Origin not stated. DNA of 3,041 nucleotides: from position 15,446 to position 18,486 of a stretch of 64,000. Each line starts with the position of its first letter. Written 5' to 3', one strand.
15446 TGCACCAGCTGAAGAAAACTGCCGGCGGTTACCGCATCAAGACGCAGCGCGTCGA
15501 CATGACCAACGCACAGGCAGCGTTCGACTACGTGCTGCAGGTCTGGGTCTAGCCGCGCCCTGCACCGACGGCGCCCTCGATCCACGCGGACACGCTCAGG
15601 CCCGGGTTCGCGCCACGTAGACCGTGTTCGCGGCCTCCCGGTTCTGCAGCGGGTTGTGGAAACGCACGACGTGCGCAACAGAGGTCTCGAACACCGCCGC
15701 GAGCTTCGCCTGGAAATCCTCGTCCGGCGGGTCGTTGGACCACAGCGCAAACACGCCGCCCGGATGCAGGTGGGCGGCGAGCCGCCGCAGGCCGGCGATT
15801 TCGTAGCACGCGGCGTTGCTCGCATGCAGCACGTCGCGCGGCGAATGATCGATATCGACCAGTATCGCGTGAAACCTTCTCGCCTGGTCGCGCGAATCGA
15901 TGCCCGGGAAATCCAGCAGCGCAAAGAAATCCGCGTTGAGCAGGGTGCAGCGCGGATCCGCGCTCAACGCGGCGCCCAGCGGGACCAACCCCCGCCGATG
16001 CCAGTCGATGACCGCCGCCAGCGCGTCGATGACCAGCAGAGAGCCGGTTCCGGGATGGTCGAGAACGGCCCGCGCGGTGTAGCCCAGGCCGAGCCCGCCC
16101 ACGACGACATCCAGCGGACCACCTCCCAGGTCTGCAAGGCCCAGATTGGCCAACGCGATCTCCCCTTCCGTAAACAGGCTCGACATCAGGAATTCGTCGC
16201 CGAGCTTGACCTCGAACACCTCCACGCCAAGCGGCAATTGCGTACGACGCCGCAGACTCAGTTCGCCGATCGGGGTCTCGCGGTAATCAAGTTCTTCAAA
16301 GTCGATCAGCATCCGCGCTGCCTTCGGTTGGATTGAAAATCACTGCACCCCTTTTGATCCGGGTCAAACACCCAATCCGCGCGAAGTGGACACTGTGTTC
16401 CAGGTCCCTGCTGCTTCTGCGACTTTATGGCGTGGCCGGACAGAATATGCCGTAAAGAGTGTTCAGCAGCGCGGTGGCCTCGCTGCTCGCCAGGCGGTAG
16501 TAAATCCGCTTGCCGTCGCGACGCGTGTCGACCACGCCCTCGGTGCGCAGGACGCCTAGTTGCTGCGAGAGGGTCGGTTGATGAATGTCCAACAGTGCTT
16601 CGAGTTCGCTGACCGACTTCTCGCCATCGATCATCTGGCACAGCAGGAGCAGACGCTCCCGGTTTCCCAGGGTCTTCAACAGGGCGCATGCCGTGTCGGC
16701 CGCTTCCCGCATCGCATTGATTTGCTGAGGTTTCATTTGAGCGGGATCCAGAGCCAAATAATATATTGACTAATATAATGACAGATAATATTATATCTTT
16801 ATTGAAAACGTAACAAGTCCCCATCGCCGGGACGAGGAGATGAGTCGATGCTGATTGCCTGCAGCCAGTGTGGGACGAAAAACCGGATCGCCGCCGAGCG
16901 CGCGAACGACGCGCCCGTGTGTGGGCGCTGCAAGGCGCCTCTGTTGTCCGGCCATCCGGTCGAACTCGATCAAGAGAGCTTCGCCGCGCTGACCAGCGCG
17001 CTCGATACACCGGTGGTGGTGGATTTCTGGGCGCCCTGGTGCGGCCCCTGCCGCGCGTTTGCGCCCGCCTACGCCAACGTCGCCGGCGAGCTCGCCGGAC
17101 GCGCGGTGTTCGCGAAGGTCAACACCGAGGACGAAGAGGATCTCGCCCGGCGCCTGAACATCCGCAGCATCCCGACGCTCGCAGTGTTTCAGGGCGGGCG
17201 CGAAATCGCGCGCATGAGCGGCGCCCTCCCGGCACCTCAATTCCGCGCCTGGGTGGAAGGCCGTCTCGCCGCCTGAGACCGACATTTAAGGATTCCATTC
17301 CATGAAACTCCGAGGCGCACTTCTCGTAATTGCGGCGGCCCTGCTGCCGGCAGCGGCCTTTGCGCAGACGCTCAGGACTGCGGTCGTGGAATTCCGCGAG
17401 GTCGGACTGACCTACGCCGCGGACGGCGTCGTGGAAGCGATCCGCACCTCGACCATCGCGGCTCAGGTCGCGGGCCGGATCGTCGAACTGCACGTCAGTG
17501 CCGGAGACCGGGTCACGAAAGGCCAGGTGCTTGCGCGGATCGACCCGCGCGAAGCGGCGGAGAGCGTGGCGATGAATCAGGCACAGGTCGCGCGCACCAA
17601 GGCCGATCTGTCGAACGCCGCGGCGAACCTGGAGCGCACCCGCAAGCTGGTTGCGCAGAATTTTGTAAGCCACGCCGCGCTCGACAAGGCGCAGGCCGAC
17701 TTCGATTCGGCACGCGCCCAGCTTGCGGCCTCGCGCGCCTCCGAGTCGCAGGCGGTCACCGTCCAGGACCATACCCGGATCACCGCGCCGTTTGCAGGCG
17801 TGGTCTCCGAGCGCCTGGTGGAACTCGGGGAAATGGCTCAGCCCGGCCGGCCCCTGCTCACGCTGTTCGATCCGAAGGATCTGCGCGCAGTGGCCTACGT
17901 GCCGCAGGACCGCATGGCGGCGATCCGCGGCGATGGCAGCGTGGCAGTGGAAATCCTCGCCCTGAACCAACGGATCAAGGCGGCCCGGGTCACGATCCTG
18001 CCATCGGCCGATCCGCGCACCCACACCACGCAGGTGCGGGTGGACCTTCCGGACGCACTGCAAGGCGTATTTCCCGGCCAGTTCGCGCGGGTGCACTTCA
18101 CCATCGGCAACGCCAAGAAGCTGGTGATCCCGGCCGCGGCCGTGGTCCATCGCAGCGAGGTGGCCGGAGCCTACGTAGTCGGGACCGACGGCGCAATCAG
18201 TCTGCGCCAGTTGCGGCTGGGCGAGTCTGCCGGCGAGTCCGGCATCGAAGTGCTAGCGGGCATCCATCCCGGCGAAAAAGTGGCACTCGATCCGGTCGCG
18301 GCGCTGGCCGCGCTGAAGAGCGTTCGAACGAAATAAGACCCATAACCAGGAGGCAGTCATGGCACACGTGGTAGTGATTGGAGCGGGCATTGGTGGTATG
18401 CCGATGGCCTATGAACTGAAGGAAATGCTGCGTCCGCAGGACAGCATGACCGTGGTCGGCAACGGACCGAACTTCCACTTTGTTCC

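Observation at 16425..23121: Persulfide-sensor-linked operon in which a type I sulfide:quinone oxidoreductase is inserted between the adaptor and pump genes of an RND efflux system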

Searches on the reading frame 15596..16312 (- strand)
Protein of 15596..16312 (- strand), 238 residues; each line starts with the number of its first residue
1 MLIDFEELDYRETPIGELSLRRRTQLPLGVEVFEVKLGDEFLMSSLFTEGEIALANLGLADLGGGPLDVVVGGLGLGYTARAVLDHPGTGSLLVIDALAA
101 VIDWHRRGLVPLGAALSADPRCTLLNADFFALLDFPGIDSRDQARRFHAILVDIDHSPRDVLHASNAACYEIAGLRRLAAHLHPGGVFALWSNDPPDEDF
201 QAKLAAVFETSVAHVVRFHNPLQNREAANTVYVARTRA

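Call 41: search_protein_families(library=pfam, proteins=[window:15596-16312:-])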
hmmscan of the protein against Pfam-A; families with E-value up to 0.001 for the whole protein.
window:15596-16312:- (238 aa): 1 family
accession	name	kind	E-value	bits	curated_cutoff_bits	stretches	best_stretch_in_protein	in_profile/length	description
PF01564.23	Spermine_synth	-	9.3e-05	22.5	22.9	1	70-195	24-135/186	Spermine/spermidine synthase domain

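Call 72: search_protein_families(library=ncbifam, proteins=[window:15596-16312:-], max_evalue=0.01)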
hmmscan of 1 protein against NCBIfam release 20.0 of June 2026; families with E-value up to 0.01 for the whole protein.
window:15596-16312:- (238 aa): 1 family
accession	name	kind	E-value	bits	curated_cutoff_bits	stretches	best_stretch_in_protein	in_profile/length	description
NF002956.0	PRK03612.1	equivalog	0.0023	16.4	472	1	69-195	303-420/522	polyamine aminopropyltransferase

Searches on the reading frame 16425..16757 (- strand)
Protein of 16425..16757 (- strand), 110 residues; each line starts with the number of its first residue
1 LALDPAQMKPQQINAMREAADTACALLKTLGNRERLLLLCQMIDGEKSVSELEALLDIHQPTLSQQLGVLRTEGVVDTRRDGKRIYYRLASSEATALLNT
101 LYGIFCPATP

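Call 3: search_protein_families(library=pfam, proteins=[window:16425-16757:-])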
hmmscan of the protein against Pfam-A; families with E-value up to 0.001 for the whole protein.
window:16425-16757:- (110 aa): 4 families
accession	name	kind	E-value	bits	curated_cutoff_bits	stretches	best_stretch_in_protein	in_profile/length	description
PF01022.26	HTH_5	-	3.2e-10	40.1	22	1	35-77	4-46/47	Bacterial regulatory protein, arsR family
PF01638.23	HxlR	-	1.2e-06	28.7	20.8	1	30-90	2-66/91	HxlR-like helix-turn-helix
PF12840.13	HTH_20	-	4.4e-06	27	27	1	39-78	9-50/51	Helix-turn-helix domain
PF12802.13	MarR_2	-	6.6e-05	23.4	27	1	37-82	11-56/61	MarR family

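Call 4: search_protein_families(library=ncbifam, proteins=[window:16425-16757:-])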
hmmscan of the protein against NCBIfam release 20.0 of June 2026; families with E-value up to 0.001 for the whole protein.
window:16425-16757:- (110 aa): 9 families
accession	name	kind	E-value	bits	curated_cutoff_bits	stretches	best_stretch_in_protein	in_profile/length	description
NF040642.1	sulf_sens_BigR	equivalog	6.8e-34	115.8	155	1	15-106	2-93/95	sulfite-sensing transcriptional repressor BigR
NF033788.1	HTH_metalloreg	subfamily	4.2e-21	74.5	55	1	25-97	3-76/77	metalloregulator ArsR/SmtB family transcription factor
NF045707.1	Dbac_1936_reg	equivalog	3.8e-11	42.9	115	1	20-102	4-86/99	ArsR/SmtB-type metalloregulator TsoR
NF033789.1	repress_SdpR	subfamily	1.9e-09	37.3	100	1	27-96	2-71/79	autorepressor SdpR family transcription factor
NF007528.0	PRK10141.1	subfamily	2.7e-08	33.7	97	1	24-91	7-75/117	metalloregulator ArsR/SmtB family transcription factor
NF041413.1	ArsR_Rv2640c_fam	equivalog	1.1e-07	32.2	155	1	14-102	22-114/118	Rv2640c family ArsR-like transcriptional regulator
NF047906.1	CdPbTransRegCmtR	equivalog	5.1e-07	29.6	150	1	26-103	14-91/104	Cd(II)/Pb(II)-sensing metalloregulatory transcriptional regulator CmtR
NF052532.1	TransRegPagRBaca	equivalog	0.00017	21.7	170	1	22-101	16-95/99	transcriptional repressor PagR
TIGR01884.1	cas_HTH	subfamily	0.00037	20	60.2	1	32-84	141-195/202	CRISPR-associated CARF protein Csa3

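Call 6: search_solved_structures(query=window:16425-16757:-, show_alignments=3)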
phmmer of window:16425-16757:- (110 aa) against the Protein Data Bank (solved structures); distinct sequences matched with E-value up to 0.001: 24.
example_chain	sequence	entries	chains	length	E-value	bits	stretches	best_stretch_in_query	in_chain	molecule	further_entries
3pqj_A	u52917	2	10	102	3e-26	94.6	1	16-107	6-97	Biofilm growth-associated repressor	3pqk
13ct_A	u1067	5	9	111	2.4e-20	75.7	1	16-107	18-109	Transcriptional regulator, ArsR family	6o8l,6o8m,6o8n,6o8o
6o8k_A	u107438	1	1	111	2.6e-20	75.6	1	16-107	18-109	Transcriptional regulator, ArsR family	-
4k2e_A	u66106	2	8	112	8e-20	74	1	10-108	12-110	Transcriptional activator HlyU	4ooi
5znx_A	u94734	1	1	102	1e-16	64.1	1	15-107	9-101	Transcriptional activator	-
3jth_A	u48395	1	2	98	1.1e-16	64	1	16-107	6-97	Transcription activator HlyU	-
3cuo_A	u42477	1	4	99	4.4e-14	55.6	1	15-107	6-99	Uncharacterized HTH-type transcriptional regulator ygaV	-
4omy_A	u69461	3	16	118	9.2e-12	48.1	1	16-109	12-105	NolR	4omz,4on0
8qkf_A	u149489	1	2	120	5.1e-10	42.5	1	15-92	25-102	ArsR family transcriptional regulator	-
6jmi_A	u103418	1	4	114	1.9e-09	40.7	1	26-99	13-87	Uncharacterized HTH-type transcriptional regulator Rv0081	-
2kko_A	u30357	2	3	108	2.4e-08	37.2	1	21-97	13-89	POSSIBLE TRANSCRIPTIONAL REGULATORY PROTEIN (POSSIBLY ARSR-FAMILY) | Possible transcriptional regulatory arsR-family protein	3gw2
7p6f_AAA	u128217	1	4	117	8e-08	35.5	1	20-107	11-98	Transcriptional regulator SrnR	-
2lkp_A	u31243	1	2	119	5e-07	33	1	18-99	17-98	HTH-type transcriptional regulator NmtR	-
1r22_A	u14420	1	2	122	8.7e-06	29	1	17-98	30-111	Transcriptional repressor smtB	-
3f6v_A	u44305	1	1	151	3.5e-05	27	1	33-104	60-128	Possible transcriptional regulator, ArsR family protein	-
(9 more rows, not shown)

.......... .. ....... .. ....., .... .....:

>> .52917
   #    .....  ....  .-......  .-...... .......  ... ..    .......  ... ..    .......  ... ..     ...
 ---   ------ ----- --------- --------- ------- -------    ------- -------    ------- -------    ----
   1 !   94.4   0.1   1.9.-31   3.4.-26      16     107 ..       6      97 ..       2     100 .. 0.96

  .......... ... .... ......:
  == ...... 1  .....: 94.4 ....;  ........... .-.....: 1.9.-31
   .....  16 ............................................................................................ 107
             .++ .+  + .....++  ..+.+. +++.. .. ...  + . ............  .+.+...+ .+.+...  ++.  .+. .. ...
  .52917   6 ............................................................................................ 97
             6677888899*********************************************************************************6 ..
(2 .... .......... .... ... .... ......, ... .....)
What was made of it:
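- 16425..16757 (-): BigR/SqrR-like ArsR-family repressor (110 aa) with sensing pair Cys40/Cys106. Alignment to BigR 3pqj and to the 6o8k-6o8o regulator places both Cys on theirs (call 6).
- On SqrR/BigR-type persulfide-sensing ArsR repressors: Cys40 (LLLCQ) and Cys106 (IFCP) align with the Cys of BigR 3pqj and of the 6o8k-6o8o regulator (call 6).
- Closest known: BigR-Blh operon. Same: The repressor is an ArsR winged-helix protein whose two Cys align with those of the solved relatives (call 6).
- Checked: Cys40 and Cys106 align with the two Cys of those proteins (call 6).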

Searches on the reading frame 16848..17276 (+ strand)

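Call 3: search_protein_families(library=pfam, proteins=[window:16848-17276:+])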
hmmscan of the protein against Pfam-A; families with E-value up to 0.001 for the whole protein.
window:16848-17276:+ (142 aa): 6 families
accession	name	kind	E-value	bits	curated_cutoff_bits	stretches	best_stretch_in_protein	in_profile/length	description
PF00085.26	Thioredoxin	-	1.5e-27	96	23.5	1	38-136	3-101/103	Thioredoxin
PF13098.12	Thioredoxin_2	-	2.5e-11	44.3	27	1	54-135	6-103/104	Thioredoxin-like domain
PF21352.3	Zn_ribbon_Thio2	-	1.8e-08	34.6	27.1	1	4-30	1-27/27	Thioredoxin 2, N-terminal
PF13905.12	Thioredoxin_8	-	9.8e-07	29.5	27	0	54-82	2-30/94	Thioredoxin-like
PF00578.27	AhpC-TSA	-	2.6e-06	27.8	26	1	48-127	20-101/124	AhpC/TSA family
PF04756.19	OST3_OST6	-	4.2e-05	23.5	27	1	37-116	13-104/294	OST3 / OST6 family, transporter family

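Call 4: search_protein_families(library=ncbifam, proteins=[window:16848-17276:+])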
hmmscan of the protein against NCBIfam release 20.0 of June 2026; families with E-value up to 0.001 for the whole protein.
window:16848-17276:+ (142 aa): 11 families
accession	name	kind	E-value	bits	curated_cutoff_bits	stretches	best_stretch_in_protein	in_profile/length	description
NF008229.0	PRK10996.1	equivalog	2.6e-47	160.1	125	1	3-140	3-139/141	thioredoxin TrxC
TIGR01068.1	thioredoxin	equivalog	1.9e-29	101.8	96.8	1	41-137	2-98/101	thioredoxin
NF006898.0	PRK09381.1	equivalog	4.4e-19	68.9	138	1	38-140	6-108/109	thioredoxin TrxA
TIGR01126.1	pdi_dom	equivalog_domain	4.8e-19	68.6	107.2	1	42-137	3-102/105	protein disulfide-isomerase domain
TIGR01130.1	ER_PDI_fam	subfamily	1.5e-17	64.3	344.25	1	38-138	4-106/476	protein disulfide-isomerase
NF047697.1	ThioredTrxAClost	equivalog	1.7e-14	53.9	140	1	38-124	2-88/105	thioredoxin TrxA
NF045694.1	seleno_TsoB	exception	6.3e-06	24.5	805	1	34-119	453-549/572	rhodanese/DsbD fusion-like selenoprotein TsoB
NF001419.0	PRK00293.1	subfamily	1e-05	24.3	330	1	47-137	469-570/574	protein-disulfide reductase DsbD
TIGR00424.1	APS_reduc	equivalog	1.9e-05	23.5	553.2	1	56-115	375-437/464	5'-adenylylsulfate reductase, thioredoxin-independent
NF047696.1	ThlDiSintTplARhiz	equivalog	3.8e-05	23.5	230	1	56-96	100-143/219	thiol:disulfide interchange protein TlpA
TIGR00385.1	dsbE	subfamily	0.00073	19.2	123.15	1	54-98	64-105/173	DsbE family thiol:disulfide interchange protein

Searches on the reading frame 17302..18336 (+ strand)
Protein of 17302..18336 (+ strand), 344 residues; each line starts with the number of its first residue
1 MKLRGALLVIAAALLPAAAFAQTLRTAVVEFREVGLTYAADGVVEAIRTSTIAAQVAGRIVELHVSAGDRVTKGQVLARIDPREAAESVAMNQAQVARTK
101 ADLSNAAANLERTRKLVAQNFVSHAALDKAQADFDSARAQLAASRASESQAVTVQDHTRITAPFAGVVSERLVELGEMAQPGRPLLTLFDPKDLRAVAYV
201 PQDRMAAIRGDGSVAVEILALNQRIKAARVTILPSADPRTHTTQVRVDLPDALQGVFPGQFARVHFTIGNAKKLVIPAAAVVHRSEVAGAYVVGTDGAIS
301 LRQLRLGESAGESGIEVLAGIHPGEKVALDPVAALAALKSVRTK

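Call 3: search_protein_families(library=pfam, proteins=[window:17302-18336:+])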
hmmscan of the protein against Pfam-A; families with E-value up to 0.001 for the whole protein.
window:17302-18336:+ (344 aa): 5 families
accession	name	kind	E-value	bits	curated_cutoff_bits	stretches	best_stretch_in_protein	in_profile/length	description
PF16576.10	HlyD_D23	-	1.1e-22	80.9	30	1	48-262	18-214/214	Barrel-sandwich domain of CusB or HlyD membrane-fusion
PF13437.12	HlyD_3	-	1.1e-21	78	22.2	2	160-252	2-96/106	HlyD family secretion protein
PF13533.13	Biotin_lipoyl_2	-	3e-12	46.5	29.8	1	51-81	2-32/32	Biotin-lipoyl like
PF00364.28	Biotin_lipoyl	-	2.5e-08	34.1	22.1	0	51-80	44-73/73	Biotin-requiring enzyme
PF12700.13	HlyD_2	-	3.8e-05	23.1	25.1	0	21-108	37-122/416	HlyD family secretion protein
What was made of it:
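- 17302..18336 (+): Periplasmic adaptor (MFP, 344 aa); signal peptide without a lipobox Cys; Cys-free. Pfam HlyD_D23 and HlyD_3 (call 3).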

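Call 4: search_protein_families(library=ncbifam, proteins=[window:17302-18336:+])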
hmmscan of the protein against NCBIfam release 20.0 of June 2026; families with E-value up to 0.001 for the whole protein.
window:17302-18336:+ (344 aa): 29 families (the best 25 are shown)
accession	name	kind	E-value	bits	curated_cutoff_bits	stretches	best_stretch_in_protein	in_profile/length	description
TIGR01730.1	RND_mfp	subfamily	1.2e-61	208.4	94.9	1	26-337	3-315/322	efflux RND transporter periplasmic adaptor subunit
TIGR00999.1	8a0102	subfamily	1e-35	123.2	319.3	1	68-329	1-264/271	CzcB/NccB family metal efflux transporter periplasmic adaptor subunit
NF008589.1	PRK11556.1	equivalog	7.2e-32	110.7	391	1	26-335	61-379/392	MdtA/MuxA family multidrug efflux RND transporter periplasmic adaptor subunit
NF000272.2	OqxA_adapt_sub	exception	2.8e-19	69.3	835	1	17-182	35-200/391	multidrug efflux RND transporter periplasmic adaptor subunit OqxA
NF008606.0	PRK11578.1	equivalog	4.5e-19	68.8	342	1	20-170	32-196/371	macrolide transporter subunit MacA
NF007132.1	PRK09578.1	equivalog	1.1e-18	67.2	512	1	22-342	38-374/396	MexX/AxyX family multidrug efflux RND transporter periplasmic adaptor subunit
TIGR00998.1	8a0101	subfamily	1.5e-18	66.8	390.8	2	44-95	38-88/334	EmrA/EmrK family multidrug efflux transporter periplasmic adaptor subunit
NF033138.2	RND-peri-MexC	equivalog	2.3e-18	66.5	625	1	19-341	33-369/375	MexC family multidrug efflux RND transporter periplasmic adaptor subunit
NF007785.0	PRK10476.1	equivalog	5.6e-18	64.9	376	3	26-96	26-95/347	multidrug transporter subunit MdtN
NF002939.0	PRK03598.1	equivalog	6.4e-16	58.4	393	2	43-119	39-114/332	secretion protein HlyD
NF045904.1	RND-peri-MexE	equivalog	1.7e-15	56.8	714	1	19-309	39-335/390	multidrug efflux RND transporter periplasmic adaptor subunit MexE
NF007362.0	PRK09859.1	equivalog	2.4e-14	53.2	738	1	47-178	59-190/385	multidrug transporter subunit MdtE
NF007850.1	PRK10559.1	equivalog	7.2e-14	51.6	400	1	51-223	42-213/303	p-hydroxybenzoic acid efflux pump subunit AaeA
NF011604.1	PRK15030.1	equivalog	1.8e-13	50.2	765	1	36-183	52-199/397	multidrug efflux RND transporter periplasmic adaptor subunit AcrA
TIGR02971.1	heterocyst_DevB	subfamily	6.4e-13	48.8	129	2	94-225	142-271/327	ABC exporter membrane fusion protein, DevB family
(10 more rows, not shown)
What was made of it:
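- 17302..18336 (+): TIGR01730 at 208 bits (cut-off 94.9) (call 4).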
